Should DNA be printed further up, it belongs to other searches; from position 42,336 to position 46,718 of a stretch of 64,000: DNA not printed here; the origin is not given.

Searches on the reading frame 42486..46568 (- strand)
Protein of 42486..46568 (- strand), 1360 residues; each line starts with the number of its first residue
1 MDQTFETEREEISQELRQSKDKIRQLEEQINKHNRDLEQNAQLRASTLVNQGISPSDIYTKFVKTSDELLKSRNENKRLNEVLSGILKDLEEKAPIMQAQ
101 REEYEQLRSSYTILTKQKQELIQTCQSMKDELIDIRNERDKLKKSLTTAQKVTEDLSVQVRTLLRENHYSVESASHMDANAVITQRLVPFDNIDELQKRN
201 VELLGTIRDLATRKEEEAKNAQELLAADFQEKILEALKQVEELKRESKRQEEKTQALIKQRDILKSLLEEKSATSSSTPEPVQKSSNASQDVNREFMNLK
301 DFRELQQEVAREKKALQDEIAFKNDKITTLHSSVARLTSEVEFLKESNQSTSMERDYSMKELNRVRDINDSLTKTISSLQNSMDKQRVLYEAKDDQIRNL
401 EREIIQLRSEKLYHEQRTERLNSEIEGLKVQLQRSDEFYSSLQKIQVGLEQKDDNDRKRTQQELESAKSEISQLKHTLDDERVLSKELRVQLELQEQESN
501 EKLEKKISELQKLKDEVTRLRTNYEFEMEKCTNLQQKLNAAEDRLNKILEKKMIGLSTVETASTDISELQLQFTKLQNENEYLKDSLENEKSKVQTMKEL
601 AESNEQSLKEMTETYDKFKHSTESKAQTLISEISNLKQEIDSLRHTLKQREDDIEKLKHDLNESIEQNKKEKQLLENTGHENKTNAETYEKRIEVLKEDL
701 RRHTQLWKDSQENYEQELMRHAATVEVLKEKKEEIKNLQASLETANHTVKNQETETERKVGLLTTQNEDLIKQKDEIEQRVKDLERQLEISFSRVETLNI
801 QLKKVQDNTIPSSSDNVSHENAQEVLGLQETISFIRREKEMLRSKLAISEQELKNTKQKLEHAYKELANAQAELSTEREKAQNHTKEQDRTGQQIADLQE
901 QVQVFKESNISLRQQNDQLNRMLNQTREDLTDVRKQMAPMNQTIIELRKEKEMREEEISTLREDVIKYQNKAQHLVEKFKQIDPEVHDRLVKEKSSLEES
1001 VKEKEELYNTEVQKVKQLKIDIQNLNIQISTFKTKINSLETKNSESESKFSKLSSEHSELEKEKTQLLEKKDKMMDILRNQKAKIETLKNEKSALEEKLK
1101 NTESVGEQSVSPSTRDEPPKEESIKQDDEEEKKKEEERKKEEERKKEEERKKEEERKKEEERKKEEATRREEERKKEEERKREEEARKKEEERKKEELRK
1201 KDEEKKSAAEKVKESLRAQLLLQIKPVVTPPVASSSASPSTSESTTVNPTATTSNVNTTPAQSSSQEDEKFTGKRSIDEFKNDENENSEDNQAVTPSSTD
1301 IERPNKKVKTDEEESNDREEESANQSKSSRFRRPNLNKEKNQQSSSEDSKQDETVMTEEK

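Call 46: search_protein_families(library=pfam, proteins=[window:42486-46568:-], max_evalue=0.00001)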
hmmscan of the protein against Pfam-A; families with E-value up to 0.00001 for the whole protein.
window:42486-46568:- (1360 aa): 2 families
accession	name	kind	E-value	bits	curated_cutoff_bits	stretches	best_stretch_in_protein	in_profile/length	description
PF07926.17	TPR_MLP1_2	-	1.5e-14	54.6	36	1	670-790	1-121/129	TPR/MLP1/MLP2-like protein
PF25785.1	TPR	-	4.3e-12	46.8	27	1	99-218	4-109/110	Nucleoprotein TPR-like domain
